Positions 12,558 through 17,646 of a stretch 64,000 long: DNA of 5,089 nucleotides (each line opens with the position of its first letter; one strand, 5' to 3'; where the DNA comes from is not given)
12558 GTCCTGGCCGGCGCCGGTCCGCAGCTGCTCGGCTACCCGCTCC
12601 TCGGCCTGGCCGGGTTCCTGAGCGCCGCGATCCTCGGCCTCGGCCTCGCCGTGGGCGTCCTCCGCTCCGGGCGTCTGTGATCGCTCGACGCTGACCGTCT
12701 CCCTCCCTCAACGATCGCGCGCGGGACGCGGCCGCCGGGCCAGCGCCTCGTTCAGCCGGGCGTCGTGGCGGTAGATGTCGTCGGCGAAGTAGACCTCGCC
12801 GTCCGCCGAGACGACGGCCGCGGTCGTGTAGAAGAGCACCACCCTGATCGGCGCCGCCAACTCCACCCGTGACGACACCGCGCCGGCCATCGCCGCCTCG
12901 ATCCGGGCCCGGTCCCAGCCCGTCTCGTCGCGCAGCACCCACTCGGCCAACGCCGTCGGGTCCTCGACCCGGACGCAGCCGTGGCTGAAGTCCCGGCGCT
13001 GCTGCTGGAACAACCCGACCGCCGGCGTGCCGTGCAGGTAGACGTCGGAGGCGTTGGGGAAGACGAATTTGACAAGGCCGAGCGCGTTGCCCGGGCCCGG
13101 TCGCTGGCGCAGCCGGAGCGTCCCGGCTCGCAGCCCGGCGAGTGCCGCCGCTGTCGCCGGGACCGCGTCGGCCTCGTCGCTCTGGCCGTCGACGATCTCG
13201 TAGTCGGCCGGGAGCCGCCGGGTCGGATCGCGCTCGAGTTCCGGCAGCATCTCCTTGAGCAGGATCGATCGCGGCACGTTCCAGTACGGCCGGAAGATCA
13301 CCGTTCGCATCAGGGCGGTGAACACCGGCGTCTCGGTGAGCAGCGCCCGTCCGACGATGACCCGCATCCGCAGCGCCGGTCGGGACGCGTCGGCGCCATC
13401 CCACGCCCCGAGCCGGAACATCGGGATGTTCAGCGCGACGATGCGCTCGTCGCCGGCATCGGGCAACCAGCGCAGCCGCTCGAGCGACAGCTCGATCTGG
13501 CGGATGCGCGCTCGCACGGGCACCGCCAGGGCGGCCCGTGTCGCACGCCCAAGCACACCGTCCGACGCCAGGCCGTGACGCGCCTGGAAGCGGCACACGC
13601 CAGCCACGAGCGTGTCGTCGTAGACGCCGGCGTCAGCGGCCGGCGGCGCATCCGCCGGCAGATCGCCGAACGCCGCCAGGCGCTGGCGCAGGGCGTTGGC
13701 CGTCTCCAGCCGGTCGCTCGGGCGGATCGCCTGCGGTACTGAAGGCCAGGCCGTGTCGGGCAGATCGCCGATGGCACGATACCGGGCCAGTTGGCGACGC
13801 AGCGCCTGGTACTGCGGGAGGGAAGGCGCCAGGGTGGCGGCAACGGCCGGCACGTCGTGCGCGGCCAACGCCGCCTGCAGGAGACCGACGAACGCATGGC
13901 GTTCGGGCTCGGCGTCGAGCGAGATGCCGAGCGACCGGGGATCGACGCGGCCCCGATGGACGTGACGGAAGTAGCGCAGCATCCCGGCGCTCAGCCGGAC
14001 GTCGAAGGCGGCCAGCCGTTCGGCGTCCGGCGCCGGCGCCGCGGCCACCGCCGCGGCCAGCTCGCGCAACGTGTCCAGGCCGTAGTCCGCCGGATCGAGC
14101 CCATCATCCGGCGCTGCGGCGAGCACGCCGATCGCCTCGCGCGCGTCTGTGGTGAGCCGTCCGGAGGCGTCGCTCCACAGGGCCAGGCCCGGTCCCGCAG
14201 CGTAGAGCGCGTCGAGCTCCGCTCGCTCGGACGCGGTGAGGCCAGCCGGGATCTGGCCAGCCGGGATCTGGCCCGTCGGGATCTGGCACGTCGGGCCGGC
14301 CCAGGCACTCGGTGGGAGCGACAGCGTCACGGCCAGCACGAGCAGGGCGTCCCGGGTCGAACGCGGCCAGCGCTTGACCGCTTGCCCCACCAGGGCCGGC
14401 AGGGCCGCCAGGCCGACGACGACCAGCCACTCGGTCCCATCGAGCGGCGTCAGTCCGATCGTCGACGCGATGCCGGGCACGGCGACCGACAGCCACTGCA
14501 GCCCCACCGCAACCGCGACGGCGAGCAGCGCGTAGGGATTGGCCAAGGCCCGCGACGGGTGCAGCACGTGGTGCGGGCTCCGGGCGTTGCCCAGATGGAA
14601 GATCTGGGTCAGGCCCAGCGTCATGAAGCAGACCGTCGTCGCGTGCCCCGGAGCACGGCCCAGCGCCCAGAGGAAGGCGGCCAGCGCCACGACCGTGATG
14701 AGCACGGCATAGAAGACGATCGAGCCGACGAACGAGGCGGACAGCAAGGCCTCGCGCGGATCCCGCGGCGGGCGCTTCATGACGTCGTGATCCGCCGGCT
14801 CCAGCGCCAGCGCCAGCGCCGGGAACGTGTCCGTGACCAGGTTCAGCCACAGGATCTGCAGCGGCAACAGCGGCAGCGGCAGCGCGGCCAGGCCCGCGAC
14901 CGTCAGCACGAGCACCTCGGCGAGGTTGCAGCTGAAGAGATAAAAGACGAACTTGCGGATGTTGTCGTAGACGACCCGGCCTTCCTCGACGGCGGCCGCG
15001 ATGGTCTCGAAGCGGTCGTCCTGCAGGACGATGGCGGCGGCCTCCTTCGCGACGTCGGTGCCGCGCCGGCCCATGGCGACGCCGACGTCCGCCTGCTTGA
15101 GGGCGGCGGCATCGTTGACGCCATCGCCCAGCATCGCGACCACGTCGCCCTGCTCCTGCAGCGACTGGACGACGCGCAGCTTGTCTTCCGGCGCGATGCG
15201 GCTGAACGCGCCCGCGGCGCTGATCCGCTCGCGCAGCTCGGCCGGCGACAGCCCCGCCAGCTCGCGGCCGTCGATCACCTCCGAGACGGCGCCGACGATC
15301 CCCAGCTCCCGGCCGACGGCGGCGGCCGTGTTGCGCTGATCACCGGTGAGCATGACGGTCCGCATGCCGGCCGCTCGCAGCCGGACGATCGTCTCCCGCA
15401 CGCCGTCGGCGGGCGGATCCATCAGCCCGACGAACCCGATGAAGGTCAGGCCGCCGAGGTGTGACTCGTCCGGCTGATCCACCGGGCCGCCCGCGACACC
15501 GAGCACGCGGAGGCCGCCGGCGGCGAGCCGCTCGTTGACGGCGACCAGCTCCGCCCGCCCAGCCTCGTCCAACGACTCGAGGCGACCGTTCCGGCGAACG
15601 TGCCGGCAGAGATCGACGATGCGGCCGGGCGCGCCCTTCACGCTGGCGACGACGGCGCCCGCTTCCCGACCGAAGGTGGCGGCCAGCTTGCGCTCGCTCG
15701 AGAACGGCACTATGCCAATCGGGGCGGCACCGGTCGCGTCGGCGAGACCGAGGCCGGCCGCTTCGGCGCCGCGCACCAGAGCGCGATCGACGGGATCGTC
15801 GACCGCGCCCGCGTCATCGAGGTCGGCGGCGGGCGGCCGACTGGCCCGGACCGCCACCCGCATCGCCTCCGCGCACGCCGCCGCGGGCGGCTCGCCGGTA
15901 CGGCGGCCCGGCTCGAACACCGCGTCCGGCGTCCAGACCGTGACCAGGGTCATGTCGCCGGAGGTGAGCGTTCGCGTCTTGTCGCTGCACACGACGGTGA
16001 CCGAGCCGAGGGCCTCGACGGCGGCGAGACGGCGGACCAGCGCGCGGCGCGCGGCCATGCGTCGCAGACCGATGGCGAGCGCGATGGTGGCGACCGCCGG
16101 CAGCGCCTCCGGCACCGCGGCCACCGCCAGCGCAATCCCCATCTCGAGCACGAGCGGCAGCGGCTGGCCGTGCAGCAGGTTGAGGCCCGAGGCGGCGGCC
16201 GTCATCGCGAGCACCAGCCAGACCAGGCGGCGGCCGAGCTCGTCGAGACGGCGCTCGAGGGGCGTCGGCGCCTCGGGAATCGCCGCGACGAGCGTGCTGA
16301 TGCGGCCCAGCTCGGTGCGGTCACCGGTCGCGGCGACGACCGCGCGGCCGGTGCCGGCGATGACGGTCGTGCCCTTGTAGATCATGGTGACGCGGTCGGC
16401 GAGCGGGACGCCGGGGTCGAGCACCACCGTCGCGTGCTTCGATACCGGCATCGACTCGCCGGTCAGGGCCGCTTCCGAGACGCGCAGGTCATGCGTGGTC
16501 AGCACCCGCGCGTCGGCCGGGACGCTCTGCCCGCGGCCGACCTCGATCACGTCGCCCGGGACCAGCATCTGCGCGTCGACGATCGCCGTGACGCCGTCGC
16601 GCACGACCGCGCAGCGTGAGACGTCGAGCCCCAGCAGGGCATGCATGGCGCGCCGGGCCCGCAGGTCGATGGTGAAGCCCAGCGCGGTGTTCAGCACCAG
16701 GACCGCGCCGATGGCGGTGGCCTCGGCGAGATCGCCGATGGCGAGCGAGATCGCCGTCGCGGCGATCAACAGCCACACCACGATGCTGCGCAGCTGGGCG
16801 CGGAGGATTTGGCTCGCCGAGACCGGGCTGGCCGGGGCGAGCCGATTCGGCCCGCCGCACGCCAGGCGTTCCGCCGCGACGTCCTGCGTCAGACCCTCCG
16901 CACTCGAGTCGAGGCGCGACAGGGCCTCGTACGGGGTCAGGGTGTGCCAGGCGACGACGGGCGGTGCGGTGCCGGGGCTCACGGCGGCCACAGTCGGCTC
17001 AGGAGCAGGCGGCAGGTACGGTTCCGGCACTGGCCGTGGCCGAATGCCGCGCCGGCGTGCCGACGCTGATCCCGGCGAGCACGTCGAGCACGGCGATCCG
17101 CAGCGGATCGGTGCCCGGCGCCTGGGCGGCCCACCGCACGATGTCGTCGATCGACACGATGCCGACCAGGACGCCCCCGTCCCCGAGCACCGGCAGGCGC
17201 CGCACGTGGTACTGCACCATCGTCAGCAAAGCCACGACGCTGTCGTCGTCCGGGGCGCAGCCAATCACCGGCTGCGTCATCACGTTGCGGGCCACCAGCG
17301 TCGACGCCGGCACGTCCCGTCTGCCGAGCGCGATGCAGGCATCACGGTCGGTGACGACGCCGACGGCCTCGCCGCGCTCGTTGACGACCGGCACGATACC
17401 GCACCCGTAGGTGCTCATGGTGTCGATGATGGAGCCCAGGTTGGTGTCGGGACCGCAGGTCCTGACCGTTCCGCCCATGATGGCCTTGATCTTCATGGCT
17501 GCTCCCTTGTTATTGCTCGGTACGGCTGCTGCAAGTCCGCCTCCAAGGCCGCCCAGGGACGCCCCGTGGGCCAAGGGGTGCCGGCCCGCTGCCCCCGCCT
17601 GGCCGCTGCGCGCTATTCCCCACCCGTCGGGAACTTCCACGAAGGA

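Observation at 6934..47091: Thirteen -24/-12 (sigma-54-type) promoter motifs placed just upstream of gene starts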

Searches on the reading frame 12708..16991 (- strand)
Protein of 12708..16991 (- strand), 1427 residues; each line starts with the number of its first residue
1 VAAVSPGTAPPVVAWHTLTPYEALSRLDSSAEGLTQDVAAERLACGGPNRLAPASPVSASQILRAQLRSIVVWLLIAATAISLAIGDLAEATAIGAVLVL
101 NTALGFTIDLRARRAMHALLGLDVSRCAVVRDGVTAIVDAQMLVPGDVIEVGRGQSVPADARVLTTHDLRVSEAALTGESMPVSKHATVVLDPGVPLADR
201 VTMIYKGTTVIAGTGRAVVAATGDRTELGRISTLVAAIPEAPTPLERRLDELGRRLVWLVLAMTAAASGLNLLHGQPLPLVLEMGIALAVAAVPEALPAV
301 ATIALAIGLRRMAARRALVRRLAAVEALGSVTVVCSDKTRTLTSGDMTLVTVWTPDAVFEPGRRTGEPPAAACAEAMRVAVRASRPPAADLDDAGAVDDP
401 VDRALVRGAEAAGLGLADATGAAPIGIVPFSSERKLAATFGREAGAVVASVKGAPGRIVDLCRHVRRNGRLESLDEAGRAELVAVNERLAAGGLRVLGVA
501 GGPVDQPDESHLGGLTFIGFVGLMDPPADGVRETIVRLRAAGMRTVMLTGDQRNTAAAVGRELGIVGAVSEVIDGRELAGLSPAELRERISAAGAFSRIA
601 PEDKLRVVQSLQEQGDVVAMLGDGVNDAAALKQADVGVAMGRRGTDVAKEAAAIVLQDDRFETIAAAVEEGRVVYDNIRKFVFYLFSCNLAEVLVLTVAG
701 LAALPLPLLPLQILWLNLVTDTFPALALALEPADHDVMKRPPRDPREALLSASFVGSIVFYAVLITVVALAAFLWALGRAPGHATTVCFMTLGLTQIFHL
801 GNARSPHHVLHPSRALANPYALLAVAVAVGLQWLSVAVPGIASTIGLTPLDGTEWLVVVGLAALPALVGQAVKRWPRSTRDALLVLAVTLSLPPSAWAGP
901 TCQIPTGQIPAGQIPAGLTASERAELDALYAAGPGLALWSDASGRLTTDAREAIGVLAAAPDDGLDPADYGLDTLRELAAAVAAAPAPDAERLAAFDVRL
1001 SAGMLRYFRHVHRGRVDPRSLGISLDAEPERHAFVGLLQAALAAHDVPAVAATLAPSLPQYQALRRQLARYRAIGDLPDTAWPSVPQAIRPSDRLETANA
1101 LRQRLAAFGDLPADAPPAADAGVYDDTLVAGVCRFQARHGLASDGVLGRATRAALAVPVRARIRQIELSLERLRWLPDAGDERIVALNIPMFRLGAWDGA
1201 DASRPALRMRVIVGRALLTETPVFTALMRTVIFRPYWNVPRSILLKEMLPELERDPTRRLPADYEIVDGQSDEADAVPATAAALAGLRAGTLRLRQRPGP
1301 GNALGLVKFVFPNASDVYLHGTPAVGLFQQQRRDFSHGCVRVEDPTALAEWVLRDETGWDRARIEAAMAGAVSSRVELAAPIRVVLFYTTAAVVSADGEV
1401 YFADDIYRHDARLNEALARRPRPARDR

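Call 12: search_protein_families(library=pfam, proteins=[window:12708-16991:-])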
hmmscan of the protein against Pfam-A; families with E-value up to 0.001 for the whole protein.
window:12708-16991:- (1427 aa): 10 families
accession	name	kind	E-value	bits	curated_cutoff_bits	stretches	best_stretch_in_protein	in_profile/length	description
PF00689.26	Cation_ATPase_C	-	1.1e-49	169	27.3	1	705-875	1-175/175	Cation transporting ATPase, C-terminus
PF00122.25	E1-E2_ATPase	-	9.1e-47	159.3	28.1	1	125-314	5-180/181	E1-E2 ATPase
PF20142.4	Scaffold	-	3e-29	102.9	24.6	1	925-1068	2-139/139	Scaffold domain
PF03734.19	YkuD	-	9.6e-20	72.1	23.4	1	1201-1354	18-140/146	L,D-transpeptidase catalytic domain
PF00702.32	Hydrolase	-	1.3e-18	68.6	26.4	1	404-635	26-191/191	haloacid dehalogenase-like hydrolase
PF00690.31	Cation_ATPase_N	-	1.7e-12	47.3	20.4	1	15-82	1-69/69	Cation transporter/ATPase, N-terminus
PF01471.23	PG_binding_1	-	3.3e-10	40.4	23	1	1100-1155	7-57/57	Putative peptidoglycan binding domain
PF13246.12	Cation_ATPase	-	9.2e-07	29.2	21.7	1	393-465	16-91/91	Cation transport ATPase (P-type)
PF12710.13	HAD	-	0.00038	21.4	27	1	524-632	86-189/189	haloacid dehalogenase-like hydrolase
PF08282.18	Hydrolase_3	-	0.00038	20.7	20.9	1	608-665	196-252/255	haloacid dehalogenase-like hydrolase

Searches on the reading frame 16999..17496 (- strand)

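Call 10: search_protein_families(library=pfam, proteins=[window:16999-17496:-])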
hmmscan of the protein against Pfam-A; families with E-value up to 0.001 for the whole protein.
window:16999-17496:- (165 aa): 1 family
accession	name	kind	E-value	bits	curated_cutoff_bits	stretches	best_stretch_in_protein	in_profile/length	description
PF00571.33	CBS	-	1e-23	83.8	24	2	70-123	2-55/57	CBS domain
